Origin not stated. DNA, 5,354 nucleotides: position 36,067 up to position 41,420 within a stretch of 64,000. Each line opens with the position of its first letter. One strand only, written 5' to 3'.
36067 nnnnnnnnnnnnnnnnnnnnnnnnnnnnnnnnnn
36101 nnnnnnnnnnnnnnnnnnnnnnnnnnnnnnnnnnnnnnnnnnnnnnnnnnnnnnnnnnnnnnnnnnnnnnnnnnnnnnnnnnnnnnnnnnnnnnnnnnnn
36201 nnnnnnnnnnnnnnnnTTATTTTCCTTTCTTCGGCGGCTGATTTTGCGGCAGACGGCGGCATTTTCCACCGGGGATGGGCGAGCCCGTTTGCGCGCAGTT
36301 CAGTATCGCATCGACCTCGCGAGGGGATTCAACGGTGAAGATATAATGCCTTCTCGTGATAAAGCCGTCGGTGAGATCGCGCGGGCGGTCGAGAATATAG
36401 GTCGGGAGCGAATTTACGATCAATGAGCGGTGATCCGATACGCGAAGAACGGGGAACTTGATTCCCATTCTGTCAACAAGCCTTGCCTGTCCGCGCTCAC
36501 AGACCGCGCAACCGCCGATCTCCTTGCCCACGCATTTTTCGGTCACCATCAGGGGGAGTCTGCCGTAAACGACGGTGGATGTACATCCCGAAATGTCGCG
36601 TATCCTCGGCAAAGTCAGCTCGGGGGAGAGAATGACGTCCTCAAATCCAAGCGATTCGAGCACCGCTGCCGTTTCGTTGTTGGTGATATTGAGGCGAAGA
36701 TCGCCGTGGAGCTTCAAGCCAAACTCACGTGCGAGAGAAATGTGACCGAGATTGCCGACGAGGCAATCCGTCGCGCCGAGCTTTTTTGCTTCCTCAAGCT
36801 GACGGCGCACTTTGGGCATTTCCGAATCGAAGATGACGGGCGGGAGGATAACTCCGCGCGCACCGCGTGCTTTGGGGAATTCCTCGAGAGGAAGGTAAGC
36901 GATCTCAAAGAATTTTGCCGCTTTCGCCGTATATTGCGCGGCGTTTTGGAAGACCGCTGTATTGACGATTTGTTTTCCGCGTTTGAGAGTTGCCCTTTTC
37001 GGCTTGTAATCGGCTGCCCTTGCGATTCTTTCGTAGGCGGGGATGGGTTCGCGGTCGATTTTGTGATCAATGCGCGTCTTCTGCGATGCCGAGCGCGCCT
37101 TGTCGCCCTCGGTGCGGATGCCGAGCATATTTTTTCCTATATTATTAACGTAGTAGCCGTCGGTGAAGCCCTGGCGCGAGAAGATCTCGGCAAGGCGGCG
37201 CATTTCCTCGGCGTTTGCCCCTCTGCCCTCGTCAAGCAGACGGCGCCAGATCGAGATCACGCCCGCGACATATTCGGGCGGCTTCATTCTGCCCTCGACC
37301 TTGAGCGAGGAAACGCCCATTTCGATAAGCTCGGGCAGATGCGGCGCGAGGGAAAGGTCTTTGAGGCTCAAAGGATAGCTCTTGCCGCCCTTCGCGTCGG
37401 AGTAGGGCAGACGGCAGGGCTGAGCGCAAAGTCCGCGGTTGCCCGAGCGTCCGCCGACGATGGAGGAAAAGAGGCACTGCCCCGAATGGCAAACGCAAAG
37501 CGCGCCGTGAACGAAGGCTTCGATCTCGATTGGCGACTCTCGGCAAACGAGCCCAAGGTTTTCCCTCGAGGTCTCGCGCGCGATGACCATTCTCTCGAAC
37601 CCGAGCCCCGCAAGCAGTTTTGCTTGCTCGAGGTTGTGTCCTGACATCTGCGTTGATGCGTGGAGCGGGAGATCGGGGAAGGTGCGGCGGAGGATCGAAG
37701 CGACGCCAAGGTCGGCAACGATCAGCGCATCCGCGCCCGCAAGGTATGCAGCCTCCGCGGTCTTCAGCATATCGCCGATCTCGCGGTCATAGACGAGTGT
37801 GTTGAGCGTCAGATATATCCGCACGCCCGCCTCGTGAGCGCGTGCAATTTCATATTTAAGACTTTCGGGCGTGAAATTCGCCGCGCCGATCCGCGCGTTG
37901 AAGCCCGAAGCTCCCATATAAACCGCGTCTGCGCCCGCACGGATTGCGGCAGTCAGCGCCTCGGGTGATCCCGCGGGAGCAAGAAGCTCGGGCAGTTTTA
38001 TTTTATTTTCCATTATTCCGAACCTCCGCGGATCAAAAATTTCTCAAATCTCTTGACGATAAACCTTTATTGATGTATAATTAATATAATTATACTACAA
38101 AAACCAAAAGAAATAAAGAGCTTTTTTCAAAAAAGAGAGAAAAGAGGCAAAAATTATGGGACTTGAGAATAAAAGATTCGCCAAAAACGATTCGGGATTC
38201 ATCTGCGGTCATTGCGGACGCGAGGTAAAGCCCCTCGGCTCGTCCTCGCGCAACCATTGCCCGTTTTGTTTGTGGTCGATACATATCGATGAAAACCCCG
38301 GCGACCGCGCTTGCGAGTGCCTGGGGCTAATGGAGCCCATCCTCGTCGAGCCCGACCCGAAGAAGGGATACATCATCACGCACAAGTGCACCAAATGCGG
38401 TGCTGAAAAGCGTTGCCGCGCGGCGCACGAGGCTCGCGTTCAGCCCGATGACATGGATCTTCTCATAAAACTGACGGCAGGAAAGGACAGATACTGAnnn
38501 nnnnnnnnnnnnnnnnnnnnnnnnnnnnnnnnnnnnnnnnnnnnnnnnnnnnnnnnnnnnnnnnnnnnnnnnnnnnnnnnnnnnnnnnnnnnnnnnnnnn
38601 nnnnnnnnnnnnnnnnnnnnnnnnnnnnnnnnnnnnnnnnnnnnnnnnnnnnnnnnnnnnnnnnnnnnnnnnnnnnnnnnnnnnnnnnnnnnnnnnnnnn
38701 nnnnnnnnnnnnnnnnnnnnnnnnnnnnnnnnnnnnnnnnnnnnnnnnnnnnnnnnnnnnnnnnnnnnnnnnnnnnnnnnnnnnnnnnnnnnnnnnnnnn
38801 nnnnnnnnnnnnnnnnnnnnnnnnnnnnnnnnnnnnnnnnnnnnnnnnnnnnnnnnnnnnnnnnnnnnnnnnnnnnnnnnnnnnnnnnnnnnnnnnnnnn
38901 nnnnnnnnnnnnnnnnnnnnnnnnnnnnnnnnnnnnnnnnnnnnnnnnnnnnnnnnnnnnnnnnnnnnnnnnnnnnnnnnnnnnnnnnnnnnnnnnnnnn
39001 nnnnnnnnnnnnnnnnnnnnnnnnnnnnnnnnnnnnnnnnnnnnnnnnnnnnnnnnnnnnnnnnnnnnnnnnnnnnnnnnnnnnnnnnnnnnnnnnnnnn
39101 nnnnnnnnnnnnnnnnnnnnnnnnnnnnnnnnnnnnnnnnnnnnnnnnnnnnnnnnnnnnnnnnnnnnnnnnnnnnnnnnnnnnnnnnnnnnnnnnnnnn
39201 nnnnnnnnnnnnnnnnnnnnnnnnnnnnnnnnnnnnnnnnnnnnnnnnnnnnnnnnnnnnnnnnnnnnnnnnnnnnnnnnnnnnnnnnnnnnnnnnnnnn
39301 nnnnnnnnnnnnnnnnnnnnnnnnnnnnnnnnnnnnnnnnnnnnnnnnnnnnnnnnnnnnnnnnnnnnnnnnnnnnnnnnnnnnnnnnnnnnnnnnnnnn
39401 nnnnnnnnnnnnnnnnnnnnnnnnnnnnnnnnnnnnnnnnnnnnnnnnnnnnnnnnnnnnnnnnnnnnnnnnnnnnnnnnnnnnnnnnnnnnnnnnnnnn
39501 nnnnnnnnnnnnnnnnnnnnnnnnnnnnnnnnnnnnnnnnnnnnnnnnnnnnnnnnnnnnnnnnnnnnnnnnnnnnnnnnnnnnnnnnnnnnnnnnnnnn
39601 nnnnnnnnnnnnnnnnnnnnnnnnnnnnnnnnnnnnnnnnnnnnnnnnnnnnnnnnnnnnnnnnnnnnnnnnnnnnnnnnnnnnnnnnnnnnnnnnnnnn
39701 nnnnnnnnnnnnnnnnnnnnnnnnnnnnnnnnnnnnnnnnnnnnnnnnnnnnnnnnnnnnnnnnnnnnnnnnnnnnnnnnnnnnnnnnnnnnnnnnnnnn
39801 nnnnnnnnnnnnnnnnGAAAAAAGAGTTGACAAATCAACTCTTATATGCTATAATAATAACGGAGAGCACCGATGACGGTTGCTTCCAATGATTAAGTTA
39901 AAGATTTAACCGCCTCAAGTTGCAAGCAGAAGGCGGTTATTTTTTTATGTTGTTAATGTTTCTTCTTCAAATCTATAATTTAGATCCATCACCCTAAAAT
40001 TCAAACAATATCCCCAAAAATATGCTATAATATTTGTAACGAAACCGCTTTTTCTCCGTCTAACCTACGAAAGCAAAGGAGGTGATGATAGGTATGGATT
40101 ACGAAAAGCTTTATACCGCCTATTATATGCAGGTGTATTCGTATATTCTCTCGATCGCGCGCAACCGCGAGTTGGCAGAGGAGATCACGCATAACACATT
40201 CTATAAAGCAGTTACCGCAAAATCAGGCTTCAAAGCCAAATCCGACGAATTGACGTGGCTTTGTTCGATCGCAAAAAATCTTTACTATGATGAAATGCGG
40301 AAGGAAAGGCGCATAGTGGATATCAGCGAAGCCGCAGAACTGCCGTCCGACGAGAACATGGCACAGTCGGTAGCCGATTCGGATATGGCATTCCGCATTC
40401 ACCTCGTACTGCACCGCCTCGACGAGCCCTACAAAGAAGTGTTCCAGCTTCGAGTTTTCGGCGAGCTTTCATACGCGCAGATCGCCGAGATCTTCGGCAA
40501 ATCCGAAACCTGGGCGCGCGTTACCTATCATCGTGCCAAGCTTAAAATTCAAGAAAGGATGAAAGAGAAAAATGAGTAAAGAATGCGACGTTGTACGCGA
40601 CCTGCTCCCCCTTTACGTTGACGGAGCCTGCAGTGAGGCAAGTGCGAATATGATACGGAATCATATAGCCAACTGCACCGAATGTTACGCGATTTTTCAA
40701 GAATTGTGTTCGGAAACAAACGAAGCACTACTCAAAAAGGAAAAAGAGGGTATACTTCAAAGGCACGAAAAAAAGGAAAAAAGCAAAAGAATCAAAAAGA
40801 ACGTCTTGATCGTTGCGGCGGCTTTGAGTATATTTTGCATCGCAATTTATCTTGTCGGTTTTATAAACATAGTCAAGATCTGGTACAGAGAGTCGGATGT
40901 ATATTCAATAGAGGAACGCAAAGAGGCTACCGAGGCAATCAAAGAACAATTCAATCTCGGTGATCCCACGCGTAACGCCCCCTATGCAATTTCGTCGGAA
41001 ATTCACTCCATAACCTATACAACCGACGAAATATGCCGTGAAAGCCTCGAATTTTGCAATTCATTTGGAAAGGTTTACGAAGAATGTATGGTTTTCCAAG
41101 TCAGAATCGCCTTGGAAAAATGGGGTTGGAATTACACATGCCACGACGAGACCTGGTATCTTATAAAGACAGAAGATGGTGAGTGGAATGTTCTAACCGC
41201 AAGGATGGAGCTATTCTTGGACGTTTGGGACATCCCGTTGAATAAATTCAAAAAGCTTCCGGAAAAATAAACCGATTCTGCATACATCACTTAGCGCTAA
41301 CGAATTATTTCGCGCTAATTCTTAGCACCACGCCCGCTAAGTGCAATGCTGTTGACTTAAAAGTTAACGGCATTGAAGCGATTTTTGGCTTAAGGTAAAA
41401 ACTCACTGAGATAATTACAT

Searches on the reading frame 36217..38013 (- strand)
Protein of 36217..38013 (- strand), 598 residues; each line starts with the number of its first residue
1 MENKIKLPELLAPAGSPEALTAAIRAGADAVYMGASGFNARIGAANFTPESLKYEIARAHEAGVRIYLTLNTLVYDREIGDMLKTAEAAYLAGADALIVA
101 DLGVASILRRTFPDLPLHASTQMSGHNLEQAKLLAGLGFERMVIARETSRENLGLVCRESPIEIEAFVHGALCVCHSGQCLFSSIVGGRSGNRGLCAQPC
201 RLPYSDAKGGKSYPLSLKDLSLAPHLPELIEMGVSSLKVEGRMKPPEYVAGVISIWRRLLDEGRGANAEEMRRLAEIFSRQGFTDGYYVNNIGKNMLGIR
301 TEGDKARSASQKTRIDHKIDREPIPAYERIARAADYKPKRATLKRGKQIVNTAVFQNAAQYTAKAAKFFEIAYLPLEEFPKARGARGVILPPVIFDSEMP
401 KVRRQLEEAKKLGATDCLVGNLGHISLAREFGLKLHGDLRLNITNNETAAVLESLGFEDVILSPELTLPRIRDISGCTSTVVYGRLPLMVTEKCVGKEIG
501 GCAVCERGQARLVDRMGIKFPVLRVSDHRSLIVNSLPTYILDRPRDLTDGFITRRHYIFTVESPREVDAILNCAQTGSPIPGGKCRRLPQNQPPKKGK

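Call 11: search_protein_families(library=pfam, proteins=[window:36217-38013:-])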
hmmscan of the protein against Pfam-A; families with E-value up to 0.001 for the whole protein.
window:36217-38013:- (598 aa): 1 family
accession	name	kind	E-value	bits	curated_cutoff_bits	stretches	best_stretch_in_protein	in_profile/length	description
PF01136.24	Peptidase_U32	-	5.4e-80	268.5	22.4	2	83-291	5-230/233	Peptidase family U32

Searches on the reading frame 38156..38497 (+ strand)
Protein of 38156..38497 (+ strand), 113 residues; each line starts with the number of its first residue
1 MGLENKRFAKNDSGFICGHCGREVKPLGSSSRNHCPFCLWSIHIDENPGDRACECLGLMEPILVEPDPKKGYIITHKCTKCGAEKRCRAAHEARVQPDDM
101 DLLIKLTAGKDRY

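Call 11: search_protein_families(library=pfam, proteins=[window:38156-38497:+])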
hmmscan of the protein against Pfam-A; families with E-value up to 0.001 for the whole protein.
window:38156-38497:+ (113 aa): 1 family
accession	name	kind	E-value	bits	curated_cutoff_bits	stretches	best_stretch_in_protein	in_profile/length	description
PF12647.12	RNHCP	-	1.3e-28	99.3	24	1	13-92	2-83/90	RNHCP domain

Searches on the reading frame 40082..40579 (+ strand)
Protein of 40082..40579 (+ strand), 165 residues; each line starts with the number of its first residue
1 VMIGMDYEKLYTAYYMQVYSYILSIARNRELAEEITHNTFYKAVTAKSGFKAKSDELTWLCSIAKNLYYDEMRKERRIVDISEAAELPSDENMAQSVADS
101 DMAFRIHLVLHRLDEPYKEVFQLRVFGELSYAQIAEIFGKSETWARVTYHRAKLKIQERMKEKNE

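Call 11: search_protein_families(library=pfam, proteins=[window:40082-40579:+])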
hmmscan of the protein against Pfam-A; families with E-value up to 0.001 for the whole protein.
window:40082-40579:+ (165 aa): 3 families
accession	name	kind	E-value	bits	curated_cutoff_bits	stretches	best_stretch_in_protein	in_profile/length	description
PF08281.18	Sigma70_r4_2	-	2.6e-12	46.6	25.7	1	105-156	3-54/54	Sigma-70, region 4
PF04542.20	Sigma70_r2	-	2.6e-10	40.4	24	1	10-77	1-70/71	Sigma-70 region 2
PF04545.22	Sigma70_r4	-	1.5e-06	28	24.1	1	109-157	1-49/50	Sigma-70, region 4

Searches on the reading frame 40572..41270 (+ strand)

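Call 11: search_protein_families(library=pfam, proteins=[window:40572-41270:+])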
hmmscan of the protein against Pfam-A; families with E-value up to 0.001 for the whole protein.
window:40572-41270:+ (232 aa): 1 family
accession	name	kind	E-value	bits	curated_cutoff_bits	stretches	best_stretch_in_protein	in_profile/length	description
PF13490.11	zf-HC2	-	5e-11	42.9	22.2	1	5-38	1-34/35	Putative zinc-finger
